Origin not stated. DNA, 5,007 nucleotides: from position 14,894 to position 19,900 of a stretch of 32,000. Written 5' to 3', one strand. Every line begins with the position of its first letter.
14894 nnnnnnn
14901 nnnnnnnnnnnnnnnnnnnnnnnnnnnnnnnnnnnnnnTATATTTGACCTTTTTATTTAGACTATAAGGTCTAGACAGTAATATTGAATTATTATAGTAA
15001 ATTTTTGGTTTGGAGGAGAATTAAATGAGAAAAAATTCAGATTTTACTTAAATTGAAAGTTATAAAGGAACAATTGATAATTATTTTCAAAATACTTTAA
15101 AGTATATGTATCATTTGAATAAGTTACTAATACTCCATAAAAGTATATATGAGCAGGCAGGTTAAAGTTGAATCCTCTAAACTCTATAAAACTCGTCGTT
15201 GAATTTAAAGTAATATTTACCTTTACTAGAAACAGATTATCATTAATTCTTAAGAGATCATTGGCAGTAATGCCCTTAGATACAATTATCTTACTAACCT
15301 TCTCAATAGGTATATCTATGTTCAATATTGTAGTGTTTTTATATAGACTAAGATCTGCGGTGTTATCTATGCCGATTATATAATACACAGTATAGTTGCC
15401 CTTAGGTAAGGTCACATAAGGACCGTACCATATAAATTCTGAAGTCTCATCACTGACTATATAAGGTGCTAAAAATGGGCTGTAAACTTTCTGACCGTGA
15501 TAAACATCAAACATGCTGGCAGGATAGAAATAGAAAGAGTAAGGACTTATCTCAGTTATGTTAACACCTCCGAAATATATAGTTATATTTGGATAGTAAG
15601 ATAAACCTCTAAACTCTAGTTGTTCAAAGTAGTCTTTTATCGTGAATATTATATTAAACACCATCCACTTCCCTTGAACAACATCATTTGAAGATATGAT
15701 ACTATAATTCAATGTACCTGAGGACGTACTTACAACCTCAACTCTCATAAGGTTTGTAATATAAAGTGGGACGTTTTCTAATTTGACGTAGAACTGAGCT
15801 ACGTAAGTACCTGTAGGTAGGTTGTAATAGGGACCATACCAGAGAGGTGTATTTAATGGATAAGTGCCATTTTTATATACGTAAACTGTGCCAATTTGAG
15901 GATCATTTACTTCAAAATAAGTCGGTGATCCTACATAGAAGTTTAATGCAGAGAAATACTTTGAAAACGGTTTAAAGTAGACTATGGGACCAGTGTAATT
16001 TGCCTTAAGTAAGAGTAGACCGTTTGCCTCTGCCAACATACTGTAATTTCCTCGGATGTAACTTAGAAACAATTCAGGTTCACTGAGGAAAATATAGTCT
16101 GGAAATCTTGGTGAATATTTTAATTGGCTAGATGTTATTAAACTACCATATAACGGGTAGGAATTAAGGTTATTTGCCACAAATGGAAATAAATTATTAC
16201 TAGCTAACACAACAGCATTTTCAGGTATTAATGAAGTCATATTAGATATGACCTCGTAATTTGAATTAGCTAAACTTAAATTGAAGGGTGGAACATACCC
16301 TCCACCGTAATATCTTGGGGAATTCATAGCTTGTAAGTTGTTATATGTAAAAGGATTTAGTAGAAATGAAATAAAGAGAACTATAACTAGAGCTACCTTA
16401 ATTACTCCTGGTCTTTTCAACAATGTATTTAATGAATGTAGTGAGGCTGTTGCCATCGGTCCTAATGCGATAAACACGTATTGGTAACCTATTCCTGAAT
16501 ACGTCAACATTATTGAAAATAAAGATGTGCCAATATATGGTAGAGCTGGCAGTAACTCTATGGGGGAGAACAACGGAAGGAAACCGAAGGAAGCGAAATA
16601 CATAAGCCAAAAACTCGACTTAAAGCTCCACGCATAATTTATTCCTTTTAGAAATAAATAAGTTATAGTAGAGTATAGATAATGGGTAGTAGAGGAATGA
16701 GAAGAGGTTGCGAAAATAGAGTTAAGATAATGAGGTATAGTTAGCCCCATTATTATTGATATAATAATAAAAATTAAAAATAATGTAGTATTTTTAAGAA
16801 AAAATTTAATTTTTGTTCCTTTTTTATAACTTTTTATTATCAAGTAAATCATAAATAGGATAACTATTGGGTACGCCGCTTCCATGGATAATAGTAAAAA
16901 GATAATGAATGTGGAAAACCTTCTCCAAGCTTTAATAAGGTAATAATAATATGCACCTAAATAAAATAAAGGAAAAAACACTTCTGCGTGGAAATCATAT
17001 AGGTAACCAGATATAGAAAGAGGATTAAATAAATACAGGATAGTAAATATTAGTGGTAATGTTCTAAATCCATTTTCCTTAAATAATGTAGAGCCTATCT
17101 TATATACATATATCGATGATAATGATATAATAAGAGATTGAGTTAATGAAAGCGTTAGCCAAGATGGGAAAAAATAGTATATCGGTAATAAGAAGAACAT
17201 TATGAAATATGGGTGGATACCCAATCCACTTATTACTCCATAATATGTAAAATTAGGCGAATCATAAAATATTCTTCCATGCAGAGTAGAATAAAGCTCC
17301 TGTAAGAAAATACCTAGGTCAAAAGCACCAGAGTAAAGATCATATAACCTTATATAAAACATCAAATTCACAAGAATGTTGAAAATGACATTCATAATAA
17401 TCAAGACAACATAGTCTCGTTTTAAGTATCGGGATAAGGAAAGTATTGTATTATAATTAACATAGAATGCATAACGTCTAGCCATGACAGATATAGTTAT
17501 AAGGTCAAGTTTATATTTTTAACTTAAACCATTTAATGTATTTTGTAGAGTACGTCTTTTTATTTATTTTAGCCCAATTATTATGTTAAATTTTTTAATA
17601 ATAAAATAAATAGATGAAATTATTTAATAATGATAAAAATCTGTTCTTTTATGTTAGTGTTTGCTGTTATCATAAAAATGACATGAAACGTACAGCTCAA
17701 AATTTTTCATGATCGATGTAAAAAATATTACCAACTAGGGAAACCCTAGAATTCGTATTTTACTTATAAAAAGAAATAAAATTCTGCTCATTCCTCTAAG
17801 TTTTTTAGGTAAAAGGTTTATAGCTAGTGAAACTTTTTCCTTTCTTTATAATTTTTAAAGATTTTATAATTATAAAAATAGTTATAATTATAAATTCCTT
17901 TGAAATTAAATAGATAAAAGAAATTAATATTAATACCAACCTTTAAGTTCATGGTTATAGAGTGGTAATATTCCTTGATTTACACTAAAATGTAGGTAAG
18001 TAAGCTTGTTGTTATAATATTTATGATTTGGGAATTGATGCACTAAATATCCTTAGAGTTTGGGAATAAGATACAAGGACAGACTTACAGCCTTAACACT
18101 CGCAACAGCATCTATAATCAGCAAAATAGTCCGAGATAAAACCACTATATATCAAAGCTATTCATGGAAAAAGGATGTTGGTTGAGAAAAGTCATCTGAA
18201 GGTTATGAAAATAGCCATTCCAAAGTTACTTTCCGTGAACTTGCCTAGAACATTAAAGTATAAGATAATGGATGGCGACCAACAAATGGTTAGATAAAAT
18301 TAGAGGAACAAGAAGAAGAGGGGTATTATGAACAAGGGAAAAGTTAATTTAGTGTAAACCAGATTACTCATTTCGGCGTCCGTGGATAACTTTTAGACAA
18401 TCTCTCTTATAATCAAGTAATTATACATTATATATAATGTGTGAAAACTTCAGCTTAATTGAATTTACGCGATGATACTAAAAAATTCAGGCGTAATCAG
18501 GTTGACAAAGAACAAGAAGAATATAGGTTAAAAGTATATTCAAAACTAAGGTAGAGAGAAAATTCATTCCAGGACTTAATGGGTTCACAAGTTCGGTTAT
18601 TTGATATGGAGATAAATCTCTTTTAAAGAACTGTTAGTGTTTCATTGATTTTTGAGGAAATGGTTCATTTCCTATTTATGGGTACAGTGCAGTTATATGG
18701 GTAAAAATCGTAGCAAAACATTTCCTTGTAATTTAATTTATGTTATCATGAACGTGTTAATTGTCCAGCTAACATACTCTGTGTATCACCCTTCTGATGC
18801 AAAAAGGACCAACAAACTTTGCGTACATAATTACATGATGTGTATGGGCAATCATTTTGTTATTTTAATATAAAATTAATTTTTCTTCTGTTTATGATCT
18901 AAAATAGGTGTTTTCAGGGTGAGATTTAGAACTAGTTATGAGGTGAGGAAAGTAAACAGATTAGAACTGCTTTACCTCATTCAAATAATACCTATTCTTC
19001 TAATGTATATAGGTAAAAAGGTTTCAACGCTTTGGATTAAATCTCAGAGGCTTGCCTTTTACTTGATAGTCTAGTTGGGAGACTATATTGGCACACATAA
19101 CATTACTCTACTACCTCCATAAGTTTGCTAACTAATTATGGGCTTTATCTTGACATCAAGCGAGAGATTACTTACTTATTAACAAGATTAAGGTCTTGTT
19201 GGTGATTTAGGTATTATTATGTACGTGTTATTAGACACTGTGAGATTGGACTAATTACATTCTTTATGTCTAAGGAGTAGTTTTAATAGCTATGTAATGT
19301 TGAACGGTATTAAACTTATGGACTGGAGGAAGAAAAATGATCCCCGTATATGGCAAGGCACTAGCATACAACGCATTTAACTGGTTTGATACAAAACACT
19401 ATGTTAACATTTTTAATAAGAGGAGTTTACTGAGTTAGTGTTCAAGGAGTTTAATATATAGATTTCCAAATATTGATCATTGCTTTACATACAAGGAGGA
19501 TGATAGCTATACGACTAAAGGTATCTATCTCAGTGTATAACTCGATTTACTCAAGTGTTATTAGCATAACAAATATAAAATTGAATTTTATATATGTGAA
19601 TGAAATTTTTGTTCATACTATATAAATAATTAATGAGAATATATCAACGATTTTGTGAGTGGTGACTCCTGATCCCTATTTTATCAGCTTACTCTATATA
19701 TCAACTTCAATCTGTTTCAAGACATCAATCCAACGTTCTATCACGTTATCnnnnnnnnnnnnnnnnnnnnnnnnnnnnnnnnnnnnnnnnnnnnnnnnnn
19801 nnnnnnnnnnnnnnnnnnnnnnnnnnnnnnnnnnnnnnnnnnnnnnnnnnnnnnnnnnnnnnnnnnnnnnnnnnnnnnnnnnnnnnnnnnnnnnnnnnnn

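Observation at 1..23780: Large glycan locus with no visible flippase, polymerase or exporter, organised around four GT-C-like giant membrane proteins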

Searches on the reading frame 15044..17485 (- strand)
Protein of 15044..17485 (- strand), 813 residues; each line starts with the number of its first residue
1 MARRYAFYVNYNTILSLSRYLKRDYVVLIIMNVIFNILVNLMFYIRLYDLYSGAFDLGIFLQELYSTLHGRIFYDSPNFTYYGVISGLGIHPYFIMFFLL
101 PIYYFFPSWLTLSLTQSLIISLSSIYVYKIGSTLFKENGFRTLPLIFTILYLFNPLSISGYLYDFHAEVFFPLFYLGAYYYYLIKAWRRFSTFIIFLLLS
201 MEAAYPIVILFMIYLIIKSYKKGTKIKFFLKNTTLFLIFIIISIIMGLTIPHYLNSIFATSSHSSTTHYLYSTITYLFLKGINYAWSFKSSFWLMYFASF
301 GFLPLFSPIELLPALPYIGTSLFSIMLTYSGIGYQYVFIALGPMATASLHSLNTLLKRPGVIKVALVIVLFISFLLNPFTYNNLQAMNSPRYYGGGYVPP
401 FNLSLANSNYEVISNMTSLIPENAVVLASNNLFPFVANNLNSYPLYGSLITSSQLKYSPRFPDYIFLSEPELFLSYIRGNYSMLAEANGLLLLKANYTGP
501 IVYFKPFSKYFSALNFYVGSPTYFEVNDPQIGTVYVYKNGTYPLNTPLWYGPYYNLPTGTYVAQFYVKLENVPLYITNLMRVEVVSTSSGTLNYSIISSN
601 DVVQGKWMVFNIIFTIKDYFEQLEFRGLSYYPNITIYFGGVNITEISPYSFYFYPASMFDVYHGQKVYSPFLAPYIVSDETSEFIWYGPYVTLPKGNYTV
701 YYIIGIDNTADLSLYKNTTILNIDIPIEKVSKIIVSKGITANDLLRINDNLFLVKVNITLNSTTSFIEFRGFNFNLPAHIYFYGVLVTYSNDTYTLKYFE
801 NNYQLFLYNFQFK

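Call 4: search_protein_families(library=pfam, proteins=[window:15044-17485:-], max_evalue=0.1)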
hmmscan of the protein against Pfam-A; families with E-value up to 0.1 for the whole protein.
window:15044-17485:- (813 aa): 1 family
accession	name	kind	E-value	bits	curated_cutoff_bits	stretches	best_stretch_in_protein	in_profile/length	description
PF09852.15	DUF2079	-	1.3e-131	440.3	28.2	1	46-492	1-459/459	Predicted membrane protein (DUF2079)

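Call 9: search_protein_families(library=ncbifam, proteins=[window:15044-17485:-], max_evalue=0.1)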
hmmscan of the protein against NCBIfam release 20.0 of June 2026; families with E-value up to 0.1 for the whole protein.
window:15044-17485:- (813 aa): 0 families

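Call 73: predict_structure(alignment_id=A4)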
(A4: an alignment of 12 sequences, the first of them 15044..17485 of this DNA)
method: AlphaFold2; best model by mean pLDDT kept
length: 813 residues; sequences in the alignment: 12
mean_pLDDT: 75.3   pTM: 0.68
mean pLDDT of the five models: 75.3, 73.5, 72.5, 72.4, 70.6
residues with pLDDT >= 90: 181; 70-90: 368; 50-70: 169; < 50: 95
segments of 3 or more residues with pLDDT < 50: 1-21, 78-86, 260-273, 275-277, 378-398, 665-673, 678-681, 808-813
pLDDT, mean of each block of 10 residues (from residue 1): 40 43 82 92 83 76 88 59 48 84 92 94 96 85 89 84 86 97 94 95 90 90 67 89 88 62 38 48 68 86 92 91 74 80 95 86 84 63 35 41 75 90 87 88 66 55 80 56 77 77 68 73 74 75 75 69 90 84 87 88 88 71 85 85 69 66 52 48 60 75 79 76 73 80 83 85 70 72 77 60 49 32
secondary structure, 60 per line:
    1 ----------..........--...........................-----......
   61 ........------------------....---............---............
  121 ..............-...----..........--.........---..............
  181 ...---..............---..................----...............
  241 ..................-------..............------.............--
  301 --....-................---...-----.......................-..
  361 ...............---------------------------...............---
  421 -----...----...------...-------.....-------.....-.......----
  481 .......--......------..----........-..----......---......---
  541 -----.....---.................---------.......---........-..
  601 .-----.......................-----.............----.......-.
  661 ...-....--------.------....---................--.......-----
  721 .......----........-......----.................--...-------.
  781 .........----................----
elements in order (helices of 4 or more, strands of 3 or more residues): H11-20 H23-49 H55-68 H87-90 H94-105 H109-134 H143-152 H155-163 H167-183 H187-200 H204-221 H226-258 H266-279 H286-298 H303-306 H308-323 H335-357 H359-375 H403-417 E426-428 E442-444 H452-456 E464-468 H470-476 E481-487 E490-495 E508-512 E523-528 E532-537 E546-550 E554-570 E580-586 E590-597 E607-629 E635-647 E652-655 E660-663 E665-668 E684-687 E691-706 H709-715 E721-727 E732-739 E744-746 E751-767 E770-772 E780-789 H794-809

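Call 76: fold_search(model_id=the predicted structure, library=pdb)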
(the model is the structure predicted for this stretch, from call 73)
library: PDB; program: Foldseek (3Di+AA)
matches with E <= 10: 1489; with E <= 0.001: 51
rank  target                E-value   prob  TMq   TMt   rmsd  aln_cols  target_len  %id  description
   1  8w7n                  2.9e-06  1.00  0.12  0.10  23.2       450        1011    7  Crystal structure of the in-cell Cry1Aa purified from Bacillus thuringiensis (released 2024-03-06)
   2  9s6t_A                7.8e-06  1.00  0.34  0.51   8.2       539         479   14  Ternary cryo-EM structure of chicken ALG12 with Dol25-PP-GlcNAc2Man7, Dol25-P-Man, and Fab (released 2026-03-18)
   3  7kwb_B                1.0e-05  1.00  0.16  0.29  18.2       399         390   10  Surface glycan-binding protein B from Bacteroides thetaiotaomicron (released 2021-02-17)
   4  5x7o_A                2.5e-05  1.00  0.12  0.08  18.0       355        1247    8  Crystal structure of Paenibacillus sp. 598K alpha-1,6-glucosyltransferase (released 2017-07-26)
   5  6vls_B                2.8e-05  1.00  0.14  0.12  13.1       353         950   11  Structure of C-terminal fragment of Vip3A toxin (released 2020-07-22)
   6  7lyu_A                3.2e-05  1.00  0.13  0.26  15.3       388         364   10  Reelin repeat 8 (released 2022-06-15)
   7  6vls_D                3.8e-05  1.00  0.14  0.12  13.1       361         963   12  Structure of C-terminal fragment of Vip3A toxin (released 2020-07-22)
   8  7kwb_A                4.4e-05  1.00  0.15  0.24  20.4       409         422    8  Surface glycan-binding protein B from Bacteroides thetaiotaomicron (released 2021-02-17)
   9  6qep                  4.8e-05  1.00  0.13  0.08  20.9       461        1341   10  EngBF DARPin Fusion 4b H14 (released 2019-11-06)
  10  6v1v_B                6.2e-05  1.00  0.16  0.17  13.3       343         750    9  VIP3B (VIP3B_2160) adapted for crystallization (released 2019-12-18)
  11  2y6k_A                7.4e-05  1.00  0.14  0.61   6.1       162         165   18  Xylotetraose bound to X-2 engineered mutated CBM4-2 Carbohydrate Binding Module from a Thermostable Rhodothermus marin (released 2012-03-07)
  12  6tfj_A                8.1e-05  1.00  0.14  0.15  13.4       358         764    9  Vip3Aa protoxin structure (released 2020-08-12)
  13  4bj0_A                8.9e-05  1.00  0.14  0.61   3.5       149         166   16  Xyloglucan binding module (CBM4-2 X2-L110F) in complex with branched xyloses (released 2014-04-23)
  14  8pn9_A                9.3e-05  1.00  0.32  0.38  12.7       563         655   13  Structure of human oligosaccharyltransferase OST-A complex bound to NGI-1 (released 2024-05-08)
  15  2ygl_A                9.3e-05  1.00  0.12  0.23  16.3       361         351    9  The X-ray crystal structure of tandem CBM51 modules of Sp3GH98, the family 98 glycoside hydrolase from Streptococcus p (released 2011-06-22)
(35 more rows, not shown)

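Call 110: find_related_loci(query=A5, collection=genome_contigs, flank=8000)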
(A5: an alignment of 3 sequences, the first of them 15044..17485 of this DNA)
Query A5 (813 aa) in genome_contigs; peptide patterns used: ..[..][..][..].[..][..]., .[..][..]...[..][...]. (x = any residue, [..] = any of these).
416 stretches matched a pattern, but none encodes a relative of the query by tblastn (E <= 1e-3).

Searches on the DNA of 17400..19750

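Call 103: search_rna_families(source=window, start=17400, end=19750, threshold=evalue, max_evalue=0.1)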
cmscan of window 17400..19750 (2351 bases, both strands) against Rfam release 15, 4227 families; matches with E-value up to 0.1: 0.
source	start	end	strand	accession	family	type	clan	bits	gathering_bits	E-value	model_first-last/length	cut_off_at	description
